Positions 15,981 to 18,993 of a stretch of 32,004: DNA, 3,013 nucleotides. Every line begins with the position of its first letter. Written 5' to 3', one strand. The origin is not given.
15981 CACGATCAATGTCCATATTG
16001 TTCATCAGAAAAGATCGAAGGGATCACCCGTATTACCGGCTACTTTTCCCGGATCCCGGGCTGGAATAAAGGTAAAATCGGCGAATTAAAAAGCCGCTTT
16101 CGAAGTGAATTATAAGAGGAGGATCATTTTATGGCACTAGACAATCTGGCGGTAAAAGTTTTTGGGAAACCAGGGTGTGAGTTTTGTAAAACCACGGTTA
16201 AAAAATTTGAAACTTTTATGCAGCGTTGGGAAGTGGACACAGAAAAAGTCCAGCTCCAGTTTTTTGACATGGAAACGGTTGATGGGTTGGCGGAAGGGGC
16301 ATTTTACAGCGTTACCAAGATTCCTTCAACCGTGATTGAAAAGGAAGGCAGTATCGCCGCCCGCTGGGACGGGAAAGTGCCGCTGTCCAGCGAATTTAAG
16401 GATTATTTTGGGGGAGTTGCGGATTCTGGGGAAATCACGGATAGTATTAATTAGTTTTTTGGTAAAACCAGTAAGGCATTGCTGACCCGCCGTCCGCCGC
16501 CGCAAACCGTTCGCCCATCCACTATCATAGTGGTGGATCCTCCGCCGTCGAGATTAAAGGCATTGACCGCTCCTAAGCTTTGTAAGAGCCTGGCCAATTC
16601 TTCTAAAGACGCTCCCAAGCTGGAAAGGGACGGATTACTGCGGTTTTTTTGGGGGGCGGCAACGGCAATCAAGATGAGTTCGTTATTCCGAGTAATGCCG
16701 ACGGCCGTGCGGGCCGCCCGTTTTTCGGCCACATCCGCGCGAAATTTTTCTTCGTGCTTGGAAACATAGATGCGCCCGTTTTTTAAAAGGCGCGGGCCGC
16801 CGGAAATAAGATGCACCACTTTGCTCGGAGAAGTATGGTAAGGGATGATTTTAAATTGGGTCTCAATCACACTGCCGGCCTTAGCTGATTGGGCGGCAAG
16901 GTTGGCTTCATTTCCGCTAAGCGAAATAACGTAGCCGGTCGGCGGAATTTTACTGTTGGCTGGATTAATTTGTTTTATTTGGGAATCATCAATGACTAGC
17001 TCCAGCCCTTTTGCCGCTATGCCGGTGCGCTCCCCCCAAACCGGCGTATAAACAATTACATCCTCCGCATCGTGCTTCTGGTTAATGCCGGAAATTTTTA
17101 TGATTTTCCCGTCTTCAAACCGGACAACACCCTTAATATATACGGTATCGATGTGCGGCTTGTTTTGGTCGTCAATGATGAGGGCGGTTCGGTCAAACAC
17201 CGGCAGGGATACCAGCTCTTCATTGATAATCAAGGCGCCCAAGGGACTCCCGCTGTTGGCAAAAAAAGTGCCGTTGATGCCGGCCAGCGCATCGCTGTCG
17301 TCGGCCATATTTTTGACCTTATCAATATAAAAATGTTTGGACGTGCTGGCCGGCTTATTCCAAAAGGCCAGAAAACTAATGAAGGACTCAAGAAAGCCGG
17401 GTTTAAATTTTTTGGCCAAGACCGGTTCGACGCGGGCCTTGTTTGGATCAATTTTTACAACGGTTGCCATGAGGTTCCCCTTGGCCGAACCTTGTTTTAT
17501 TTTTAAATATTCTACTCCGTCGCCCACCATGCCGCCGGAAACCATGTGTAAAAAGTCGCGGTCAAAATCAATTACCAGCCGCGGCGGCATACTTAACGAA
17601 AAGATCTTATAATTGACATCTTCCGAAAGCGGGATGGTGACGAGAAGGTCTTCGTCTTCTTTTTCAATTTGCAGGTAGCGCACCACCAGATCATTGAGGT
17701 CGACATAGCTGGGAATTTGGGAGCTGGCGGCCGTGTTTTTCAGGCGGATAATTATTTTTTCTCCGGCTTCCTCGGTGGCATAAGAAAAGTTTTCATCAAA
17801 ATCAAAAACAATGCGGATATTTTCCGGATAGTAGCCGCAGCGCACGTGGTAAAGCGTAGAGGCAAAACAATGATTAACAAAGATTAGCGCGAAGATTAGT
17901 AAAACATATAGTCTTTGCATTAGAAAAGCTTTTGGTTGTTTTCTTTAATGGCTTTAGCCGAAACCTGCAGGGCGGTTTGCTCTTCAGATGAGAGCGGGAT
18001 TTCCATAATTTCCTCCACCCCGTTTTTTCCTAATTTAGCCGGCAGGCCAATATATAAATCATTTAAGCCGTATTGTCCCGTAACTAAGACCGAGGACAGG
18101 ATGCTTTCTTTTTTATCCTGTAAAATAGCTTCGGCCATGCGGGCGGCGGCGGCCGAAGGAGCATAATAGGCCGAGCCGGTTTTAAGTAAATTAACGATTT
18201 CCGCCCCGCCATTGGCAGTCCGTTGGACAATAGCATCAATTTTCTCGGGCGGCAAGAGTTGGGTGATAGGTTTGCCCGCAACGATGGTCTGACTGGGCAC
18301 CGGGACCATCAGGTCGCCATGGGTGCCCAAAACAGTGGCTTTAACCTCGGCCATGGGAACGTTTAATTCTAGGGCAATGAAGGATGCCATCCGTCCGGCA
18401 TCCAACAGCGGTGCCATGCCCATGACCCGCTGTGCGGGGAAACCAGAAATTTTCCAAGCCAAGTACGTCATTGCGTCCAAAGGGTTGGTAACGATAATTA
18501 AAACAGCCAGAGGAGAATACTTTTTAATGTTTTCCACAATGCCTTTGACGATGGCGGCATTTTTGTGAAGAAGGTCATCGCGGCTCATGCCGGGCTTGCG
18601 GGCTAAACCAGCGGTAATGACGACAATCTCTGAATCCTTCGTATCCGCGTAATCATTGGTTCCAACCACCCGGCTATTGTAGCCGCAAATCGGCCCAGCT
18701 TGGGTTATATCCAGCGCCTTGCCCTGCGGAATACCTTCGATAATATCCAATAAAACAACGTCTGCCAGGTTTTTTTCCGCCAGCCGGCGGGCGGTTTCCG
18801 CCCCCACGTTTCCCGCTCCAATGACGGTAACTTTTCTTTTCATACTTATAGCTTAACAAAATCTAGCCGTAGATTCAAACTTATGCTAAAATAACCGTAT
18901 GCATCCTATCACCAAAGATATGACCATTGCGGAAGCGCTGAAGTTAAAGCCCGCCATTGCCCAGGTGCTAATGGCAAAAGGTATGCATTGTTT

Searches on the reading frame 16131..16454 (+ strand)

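Call 7: search_protein_families(library=pfam, proteins=[window:16131-16454:+])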
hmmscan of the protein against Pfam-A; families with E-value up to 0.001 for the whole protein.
window:16131-16454:+ (107 aa): 1 family
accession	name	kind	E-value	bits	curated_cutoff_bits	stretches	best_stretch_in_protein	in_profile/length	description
PF13192.12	Thioredoxin_3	-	4.2e-06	27.1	24.8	1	7-91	2-73/76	Thioredoxin domain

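Call 8: search_protein_families(library=ncbifam, proteins=[window:16131-16454:+])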
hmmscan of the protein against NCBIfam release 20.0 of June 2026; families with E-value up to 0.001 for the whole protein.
window:16131-16454:+ (107 aa): 2 families
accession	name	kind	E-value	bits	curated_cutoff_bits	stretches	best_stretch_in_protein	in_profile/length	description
TIGR00412.2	redox_disulf_2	subfamily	0.00019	21.8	62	1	8-91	2-72/75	MTH895/ArsE family thioredoxin-like protein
TIGR02187.2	PDO_seleno_TRX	equivalog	0.00034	20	185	1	7-91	20-100/209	protein disulfide oxidoreductase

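Call 41: search_protein_families(library=ncbifam, proteins=[window:16131-16454:+], max_evalue=0.01)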
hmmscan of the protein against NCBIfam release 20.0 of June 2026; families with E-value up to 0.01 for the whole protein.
window:16131-16454:+ (107 aa): 2 families
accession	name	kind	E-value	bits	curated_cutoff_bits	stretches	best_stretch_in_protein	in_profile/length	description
TIGR00412.2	redox_disulf_2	subfamily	0.00019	21.8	62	1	8-91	2-72/75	MTH895/ArsE family thioredoxin-like protein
TIGR02187.2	PDO_seleno_TRX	equivalog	0.00034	20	185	1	7-91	20-100/209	protein disulfide oxidoreductase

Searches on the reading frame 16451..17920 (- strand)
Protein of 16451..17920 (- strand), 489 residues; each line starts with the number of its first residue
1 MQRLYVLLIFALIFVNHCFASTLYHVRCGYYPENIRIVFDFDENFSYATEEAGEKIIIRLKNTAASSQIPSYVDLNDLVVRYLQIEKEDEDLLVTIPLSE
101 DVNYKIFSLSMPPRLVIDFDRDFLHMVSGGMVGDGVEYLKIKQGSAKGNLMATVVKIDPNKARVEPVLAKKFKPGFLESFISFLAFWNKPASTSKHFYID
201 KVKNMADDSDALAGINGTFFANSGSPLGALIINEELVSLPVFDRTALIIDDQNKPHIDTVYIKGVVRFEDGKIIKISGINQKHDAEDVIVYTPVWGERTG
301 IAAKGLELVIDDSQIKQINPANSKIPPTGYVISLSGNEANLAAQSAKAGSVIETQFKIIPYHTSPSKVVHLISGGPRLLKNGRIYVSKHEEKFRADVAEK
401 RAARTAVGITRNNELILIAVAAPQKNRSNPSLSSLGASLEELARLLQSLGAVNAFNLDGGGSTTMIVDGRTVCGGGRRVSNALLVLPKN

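Call 7: search_protein_families(library=pfam, proteins=[window:16451-17920:-])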
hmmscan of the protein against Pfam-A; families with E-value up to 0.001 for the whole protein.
window:16451-17920:- (489 aa): 2 families
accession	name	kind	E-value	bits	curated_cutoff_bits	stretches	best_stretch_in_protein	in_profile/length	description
PF09992.14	NAGPA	-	3.8e-33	115.5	25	1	317-485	13-168/169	Phosphodiester glycosidase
PF11741.13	AMIN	-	0.00024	21.6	20.5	0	87-121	6-40/101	AMIN domain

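Call 8: search_protein_families(library=ncbifam, proteins=[window:16451-17920:-])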
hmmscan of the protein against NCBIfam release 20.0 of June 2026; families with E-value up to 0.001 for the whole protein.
window:16451-17920:- (489 aa): 0 families

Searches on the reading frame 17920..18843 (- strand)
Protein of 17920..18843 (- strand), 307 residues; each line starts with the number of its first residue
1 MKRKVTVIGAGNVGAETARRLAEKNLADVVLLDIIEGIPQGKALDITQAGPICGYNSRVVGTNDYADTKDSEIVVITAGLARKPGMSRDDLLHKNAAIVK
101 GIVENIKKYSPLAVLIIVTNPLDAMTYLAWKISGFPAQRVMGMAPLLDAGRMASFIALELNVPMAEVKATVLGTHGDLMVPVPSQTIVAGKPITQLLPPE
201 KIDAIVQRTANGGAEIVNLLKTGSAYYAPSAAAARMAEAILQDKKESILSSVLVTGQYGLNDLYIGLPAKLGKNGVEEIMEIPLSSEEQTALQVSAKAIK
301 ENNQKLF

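Call 7: search_protein_families(library=pfam, proteins=[window:17920-18843:-])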
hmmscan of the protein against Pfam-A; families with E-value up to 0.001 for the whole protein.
window:17920-18843:- (307 aa): 2 families
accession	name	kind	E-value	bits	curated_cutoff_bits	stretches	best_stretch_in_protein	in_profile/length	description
PF00056.29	Ldh_1_N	-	1.2e-41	142.5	27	1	4-142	2-141/141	lactate/malate dehydrogenase, NAD binding domain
PF02866.23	Ldh_1_C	-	8e-31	107.8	22.6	1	147-305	3-169/174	lactate/malate dehydrogenase, alpha/beta C-terminal domain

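Call 8: search_protein_families(library=ncbifam, proteins=[window:17920-18843:-])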
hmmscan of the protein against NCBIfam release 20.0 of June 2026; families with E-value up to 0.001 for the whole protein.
window:17920-18843:- (307 aa): 11 families
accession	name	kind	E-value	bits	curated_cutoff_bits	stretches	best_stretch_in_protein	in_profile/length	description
TIGR01763.1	MalateDH_bact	equivalog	3.3e-127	423.9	351.85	1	3-304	2-303/305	malate dehydrogenase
NF004863.0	PRK06223.1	subfamily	3.6e-125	417.2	283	1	2-305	3-306/313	malate dehydrogenase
NF000824.0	PRK00066.1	subfamily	1.9e-75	254.1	339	1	2-305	6-313/316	L-lactate dehydrogenase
TIGR01771.1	L-LDH-NAD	equivalog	2.1e-75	253.8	303.55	1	7-301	1-299/299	L-lactate dehydrogenase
NF041314.1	Malate_DH_Halo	equivalog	1.5e-47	162.3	550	1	4-305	3-302/304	malate dehydrogenase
TIGR01772.1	MDH_euk_gproteo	equivalog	2.8e-36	125.4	273.05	1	4-304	1-305/313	malate dehydrogenase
TIGR01759.1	MalateDH-SF1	subfamily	1.8e-24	86.4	345.65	1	59-303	67-324/327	malate dehydrogenase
NF003916.0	PRK05442.1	equivalog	5.2e-23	81.5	271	1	61-304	71-321/328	malate dehydrogenase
TIGR01758.1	MDH_euk_cyt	equivalog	1.4e-18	67.5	470.4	1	57-304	61-320/324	malate dehydrogenase, NAD-dependent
TIGR01756.1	LDH_protist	equivalog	3.1e-12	46.2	486.25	1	57-190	46-182/313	lactate dehydrogenase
TIGR01757.1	Malate-DH_plant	equivalog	3.6e-06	25.9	598.3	1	59-279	109-336/387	malate dehydrogenase, NADP-dependent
